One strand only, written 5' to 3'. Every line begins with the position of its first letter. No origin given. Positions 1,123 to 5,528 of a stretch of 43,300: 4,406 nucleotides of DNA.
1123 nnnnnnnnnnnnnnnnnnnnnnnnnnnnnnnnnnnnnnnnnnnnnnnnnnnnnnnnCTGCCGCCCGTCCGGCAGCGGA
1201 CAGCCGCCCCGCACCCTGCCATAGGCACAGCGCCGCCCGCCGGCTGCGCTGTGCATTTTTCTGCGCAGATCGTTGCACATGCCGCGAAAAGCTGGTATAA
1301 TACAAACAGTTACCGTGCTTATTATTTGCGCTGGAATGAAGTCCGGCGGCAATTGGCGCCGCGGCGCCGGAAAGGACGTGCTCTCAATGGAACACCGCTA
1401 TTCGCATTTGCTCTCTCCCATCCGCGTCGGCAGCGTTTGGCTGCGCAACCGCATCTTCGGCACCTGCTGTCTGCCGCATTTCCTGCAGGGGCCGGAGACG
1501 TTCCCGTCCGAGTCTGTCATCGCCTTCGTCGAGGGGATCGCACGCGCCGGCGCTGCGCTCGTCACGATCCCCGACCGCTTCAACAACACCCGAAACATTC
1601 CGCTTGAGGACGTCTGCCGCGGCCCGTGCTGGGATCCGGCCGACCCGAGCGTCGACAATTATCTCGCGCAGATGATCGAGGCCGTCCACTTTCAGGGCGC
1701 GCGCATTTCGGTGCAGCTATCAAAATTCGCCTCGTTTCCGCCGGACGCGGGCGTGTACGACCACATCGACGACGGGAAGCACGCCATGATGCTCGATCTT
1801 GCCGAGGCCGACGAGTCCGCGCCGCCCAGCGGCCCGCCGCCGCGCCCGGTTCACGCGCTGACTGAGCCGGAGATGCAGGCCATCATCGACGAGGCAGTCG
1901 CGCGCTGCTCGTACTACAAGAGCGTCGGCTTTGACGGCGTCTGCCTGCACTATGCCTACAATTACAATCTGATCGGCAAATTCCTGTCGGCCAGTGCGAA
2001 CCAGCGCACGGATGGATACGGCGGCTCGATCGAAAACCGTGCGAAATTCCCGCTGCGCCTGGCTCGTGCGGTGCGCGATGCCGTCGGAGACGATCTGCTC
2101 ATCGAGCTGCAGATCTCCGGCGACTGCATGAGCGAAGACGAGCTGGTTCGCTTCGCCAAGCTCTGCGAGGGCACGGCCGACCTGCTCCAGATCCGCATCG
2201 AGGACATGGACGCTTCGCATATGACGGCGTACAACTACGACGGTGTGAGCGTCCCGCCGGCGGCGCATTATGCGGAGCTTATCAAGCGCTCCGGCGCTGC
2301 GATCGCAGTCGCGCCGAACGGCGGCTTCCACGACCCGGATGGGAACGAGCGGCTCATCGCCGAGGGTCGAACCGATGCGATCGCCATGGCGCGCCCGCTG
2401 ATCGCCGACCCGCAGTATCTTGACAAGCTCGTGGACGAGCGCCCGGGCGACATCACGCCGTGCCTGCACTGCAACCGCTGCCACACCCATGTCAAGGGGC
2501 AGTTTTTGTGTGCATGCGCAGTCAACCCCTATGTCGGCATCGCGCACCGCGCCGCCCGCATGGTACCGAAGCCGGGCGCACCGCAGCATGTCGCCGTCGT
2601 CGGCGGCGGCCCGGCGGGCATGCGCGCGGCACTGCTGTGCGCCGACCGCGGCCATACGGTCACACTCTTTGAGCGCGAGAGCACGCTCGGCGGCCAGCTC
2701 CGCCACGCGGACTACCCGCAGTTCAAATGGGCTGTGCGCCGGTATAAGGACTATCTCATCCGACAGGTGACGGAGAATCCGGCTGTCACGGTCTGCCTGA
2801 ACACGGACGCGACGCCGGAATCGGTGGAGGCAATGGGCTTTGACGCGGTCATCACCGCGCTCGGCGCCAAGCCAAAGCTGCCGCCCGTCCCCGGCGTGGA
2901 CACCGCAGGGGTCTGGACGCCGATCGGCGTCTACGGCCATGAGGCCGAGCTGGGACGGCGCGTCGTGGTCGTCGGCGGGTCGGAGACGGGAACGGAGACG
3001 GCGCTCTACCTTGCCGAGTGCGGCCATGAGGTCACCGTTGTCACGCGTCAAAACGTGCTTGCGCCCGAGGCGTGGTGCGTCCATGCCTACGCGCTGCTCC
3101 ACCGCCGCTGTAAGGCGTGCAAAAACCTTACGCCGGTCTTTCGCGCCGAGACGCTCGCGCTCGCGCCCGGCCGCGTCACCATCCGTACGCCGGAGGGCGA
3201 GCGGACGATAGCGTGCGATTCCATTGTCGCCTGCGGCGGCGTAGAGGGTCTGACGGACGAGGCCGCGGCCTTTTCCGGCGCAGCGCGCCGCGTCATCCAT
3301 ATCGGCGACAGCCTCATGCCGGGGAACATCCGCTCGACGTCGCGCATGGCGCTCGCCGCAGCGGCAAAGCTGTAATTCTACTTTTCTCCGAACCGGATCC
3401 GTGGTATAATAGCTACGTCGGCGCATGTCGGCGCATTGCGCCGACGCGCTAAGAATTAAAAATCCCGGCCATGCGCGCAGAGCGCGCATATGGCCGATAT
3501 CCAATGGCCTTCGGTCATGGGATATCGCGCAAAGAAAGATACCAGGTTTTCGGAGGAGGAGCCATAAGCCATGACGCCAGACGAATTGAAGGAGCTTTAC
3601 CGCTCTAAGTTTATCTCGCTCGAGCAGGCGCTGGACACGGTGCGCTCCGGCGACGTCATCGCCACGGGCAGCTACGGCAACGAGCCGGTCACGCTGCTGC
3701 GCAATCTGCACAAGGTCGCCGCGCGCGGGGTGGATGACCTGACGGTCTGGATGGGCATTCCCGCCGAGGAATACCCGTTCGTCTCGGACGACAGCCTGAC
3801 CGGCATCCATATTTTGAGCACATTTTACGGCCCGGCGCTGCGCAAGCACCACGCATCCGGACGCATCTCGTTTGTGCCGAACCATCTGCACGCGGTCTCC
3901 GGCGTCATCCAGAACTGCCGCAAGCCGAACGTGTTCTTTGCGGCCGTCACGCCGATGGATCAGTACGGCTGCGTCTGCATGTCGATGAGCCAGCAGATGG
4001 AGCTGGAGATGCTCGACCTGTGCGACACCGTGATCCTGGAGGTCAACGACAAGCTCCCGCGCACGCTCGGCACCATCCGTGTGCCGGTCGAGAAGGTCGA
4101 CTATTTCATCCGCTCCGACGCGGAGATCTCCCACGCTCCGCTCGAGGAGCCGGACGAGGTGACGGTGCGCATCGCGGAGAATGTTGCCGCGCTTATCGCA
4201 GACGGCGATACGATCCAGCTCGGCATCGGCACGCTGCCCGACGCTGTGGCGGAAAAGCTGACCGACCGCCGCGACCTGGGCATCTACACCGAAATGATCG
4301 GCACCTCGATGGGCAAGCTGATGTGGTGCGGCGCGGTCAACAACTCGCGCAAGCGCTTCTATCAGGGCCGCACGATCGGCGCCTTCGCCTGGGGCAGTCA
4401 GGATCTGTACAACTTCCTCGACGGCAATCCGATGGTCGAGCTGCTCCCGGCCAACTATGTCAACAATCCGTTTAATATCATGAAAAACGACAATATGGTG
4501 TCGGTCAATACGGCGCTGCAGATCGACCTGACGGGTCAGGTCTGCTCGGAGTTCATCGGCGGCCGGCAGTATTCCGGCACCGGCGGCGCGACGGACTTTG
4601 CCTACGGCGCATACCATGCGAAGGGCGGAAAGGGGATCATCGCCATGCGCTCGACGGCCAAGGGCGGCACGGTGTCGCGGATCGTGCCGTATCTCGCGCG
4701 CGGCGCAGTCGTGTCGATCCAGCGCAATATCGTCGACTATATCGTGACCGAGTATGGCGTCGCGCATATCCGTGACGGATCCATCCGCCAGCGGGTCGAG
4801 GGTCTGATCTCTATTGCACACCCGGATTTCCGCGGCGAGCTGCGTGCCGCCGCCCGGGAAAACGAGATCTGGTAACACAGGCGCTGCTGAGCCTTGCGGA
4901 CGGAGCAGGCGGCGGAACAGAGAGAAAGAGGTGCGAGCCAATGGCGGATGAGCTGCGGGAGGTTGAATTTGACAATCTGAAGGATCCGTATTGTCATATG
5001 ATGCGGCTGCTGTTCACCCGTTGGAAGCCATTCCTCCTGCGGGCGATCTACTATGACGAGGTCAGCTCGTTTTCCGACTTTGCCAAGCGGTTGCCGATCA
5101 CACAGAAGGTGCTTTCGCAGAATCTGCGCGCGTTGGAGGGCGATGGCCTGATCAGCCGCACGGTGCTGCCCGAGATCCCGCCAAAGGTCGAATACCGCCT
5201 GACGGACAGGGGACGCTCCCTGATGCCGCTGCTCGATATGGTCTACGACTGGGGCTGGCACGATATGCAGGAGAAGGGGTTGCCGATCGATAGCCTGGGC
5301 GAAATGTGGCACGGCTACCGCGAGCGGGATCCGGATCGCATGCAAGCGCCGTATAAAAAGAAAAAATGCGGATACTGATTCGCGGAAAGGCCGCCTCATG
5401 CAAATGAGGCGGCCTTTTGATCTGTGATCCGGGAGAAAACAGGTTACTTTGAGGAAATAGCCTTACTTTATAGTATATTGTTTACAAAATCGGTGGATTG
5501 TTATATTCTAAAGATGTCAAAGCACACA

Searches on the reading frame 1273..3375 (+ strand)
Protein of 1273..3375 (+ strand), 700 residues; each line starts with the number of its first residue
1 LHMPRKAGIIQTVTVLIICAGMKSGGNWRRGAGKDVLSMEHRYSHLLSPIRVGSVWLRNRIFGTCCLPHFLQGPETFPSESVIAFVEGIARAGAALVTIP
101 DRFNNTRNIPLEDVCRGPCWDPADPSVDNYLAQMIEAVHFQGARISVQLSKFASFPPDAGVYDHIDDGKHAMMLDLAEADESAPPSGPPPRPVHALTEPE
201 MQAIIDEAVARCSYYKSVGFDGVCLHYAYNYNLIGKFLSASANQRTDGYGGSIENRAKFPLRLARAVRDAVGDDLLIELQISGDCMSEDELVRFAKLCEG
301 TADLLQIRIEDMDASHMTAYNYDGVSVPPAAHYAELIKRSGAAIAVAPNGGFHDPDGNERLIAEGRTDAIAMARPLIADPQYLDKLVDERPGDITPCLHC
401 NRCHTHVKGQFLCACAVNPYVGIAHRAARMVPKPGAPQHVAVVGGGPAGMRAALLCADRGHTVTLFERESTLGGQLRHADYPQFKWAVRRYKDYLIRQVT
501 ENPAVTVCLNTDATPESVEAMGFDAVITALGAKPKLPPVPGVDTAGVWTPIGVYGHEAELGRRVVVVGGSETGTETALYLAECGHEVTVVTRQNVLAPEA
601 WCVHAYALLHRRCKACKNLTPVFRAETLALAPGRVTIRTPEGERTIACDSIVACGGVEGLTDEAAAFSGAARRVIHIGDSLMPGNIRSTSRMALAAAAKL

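Call 9: search_protein_families(library=pfam, proteins=[window:1273-3375:+], max_evalue=0.0001)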
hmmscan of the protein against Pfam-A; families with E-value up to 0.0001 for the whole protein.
window:1273-3375:+ (700 aa): 12 families
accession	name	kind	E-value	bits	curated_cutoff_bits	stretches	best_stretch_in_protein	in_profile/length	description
PF00724.26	Oxidored_FMN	-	3.4e-32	112.5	27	1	46-391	2-340/342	NADH:flavin oxidoreductase / NADH oxidase family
PF07992.20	Pyr_redox_2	-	4.4e-22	79.3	26.1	1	439-664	2-244/291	Pyridine nucleotide-disulphide oxidoreductase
PF13738.12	Pyr_redox_3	-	1.4e-13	51.3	30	1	524-655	126-266/305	Pyridine nucleotide-disulphide oxidoreductase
PF00070.33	Pyr_redox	-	9.8e-13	48.9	22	1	563-597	1-35/82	Pyridine nucleotide-disulphide oxidoreductase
PF12831.13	FAD_oxidored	-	2.2e-11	44.1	27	1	440-476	2-38/416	FAD dependent oxidoreductase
PF13450.12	NAD_binding_8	-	1.3e-10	41.9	21.9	1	442-484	1-43/68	NAD(P)-binding Rossmann-like domain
PF01266.30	DAO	-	4.7e-10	40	27.9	1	439-475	1-38/353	FAD dependent oxidoreductase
PF13241.12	NAD_binding_7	-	2.4e-08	34.9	22.1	0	561-594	7-40/104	Putative NAD(P)-binding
PF00890.30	FAD_binding_2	-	3.2e-08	33.6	20.4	1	440-477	2-39/414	FAD binding domain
PF01494.25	FAD_binding_3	-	3.9e-08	33.4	22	0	439-471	3-35/349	FAD binding domain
PF01134.28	GIDA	-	1.2e-07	31.6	22.1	0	440-468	2-30/391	Glucose inhibited division protein A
PF03486.20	HI0933_like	-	1.6e-07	31.5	50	1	439-478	2-41/244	HI0933-like protein Rossmann domain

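Call 74: search_protein_families(library=ncbifam, proteins=[window:1273-3375:+], max_evalue=1e-20)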
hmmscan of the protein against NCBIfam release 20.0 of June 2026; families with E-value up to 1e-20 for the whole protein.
window:1273-3375:+ (700 aa): 7 families
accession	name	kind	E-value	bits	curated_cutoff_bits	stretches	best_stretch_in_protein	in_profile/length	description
TIGR03997.1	mycofact_OYE_2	equivalog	2.8e-82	277.1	793.15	1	45-687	1-632/645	mycofactocin system FadH/OYE family oxidoreductase 2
NF045599.1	bili_reduct_long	exception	4.9e-79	266.3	750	1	46-699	1-640/641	bilirubin reductase, long form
NF041087.1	bile_acid_BaiCD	equivalog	1.8e-68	231.2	825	1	43-696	1-638/642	bile acid Fe-S flavoenzyme BaiCD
NF045592.1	bili_reduct_N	equivalog_domain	1.2e-34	120.1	425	1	46-418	2-363/363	bilirubin reductase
TIGR03996.1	mycofact_OYE_1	hypoth_equivalog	1.9e-32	112.6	627.9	1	197-686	131-622/633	mycofactocin system FadH/OYE family oxidoreductase 1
NF006101.0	PRK08255.1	equivalog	1.3e-28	99.5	1078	1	39-382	392-726/768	bifunctional salicylyl-CoA 5-hydroxylase/oxidoreductase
NF009410.0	PRK12771.1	subfamily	1.6e-21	76.5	516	0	410-594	108-302/566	NAD(P)-binding protein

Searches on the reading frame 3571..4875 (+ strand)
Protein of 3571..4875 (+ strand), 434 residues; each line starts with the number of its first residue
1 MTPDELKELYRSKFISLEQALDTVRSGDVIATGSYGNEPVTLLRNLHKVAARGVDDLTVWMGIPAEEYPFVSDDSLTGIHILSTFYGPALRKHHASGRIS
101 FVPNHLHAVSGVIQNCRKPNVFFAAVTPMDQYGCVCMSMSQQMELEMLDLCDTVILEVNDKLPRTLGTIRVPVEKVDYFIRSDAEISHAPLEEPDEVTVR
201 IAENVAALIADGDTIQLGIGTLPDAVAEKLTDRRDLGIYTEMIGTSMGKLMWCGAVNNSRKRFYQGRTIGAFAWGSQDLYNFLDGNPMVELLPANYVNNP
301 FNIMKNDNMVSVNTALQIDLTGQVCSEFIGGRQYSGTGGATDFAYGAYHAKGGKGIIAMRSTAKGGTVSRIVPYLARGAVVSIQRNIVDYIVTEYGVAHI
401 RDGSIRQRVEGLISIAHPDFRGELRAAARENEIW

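Call 9: search_protein_families(library=pfam, proteins=[window:3571-4875:+], max_evalue=0.0001)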
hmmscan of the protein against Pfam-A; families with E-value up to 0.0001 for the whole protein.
window:3571-4875:+ (434 aa): 3 families
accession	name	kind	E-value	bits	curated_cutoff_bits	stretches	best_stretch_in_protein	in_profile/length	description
PF13336.12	AcetylCoA_hyd_C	-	1.5e-62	210.5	23.7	1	275-428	1-154/154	Acetyl-CoA hydrolase/transferase C-terminal domain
PF02550.21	AcetylCoA_hydro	-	1.6e-06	28.7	24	1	12-183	13-190/198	Acetyl-CoA hydrolase/transferase N-terminal domain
PF00455.28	DeoRC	-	1.3e-05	25.6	31.8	1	200-243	8-51/160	DeoR C terminal sensor domain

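Call 74: search_protein_families(library=ncbifam, proteins=[window:3571-4875:+], max_evalue=1e-20)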
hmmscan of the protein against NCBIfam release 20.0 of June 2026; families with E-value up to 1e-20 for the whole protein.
window:3571-4875:+ (434 aa): 4 families
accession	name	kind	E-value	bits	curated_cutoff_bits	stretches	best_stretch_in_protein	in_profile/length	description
TIGR03948.1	butyr_acet_CoA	equivalog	2.4e-72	244.1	674.8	1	6-434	2-440/445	butyryl-CoA:acetate CoA-transferase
TIGR03458.1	YgfH_subfam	subfamily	1.1e-30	106.7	658.7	1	168-426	198-457/489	succinate CoA transferase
NF053666.1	BtrAceCoATfers1341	equivalog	7.8e-28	97.6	740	1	155-426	186-457/492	butyryl-CoA:acetate CoA transferase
NF053853.1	ScActCoATferScpC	equivalog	1.8e-26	92.9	500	1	168-426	202-461/493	succinyl-CoA:acetate CoA-transferase ScpC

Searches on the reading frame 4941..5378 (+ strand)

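Call 9: search_protein_families(library=pfam, proteins=[window:4941-5378:+], max_evalue=0.0001)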
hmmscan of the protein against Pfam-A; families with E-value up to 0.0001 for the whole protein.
window:4941-5378:+ (145 aa): 1 family
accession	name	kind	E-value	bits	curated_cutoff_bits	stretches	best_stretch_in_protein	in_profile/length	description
PF01638.23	HxlR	-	6.1e-23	80.9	20.8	1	25-110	3-88/91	HxlR-like helix-turn-helix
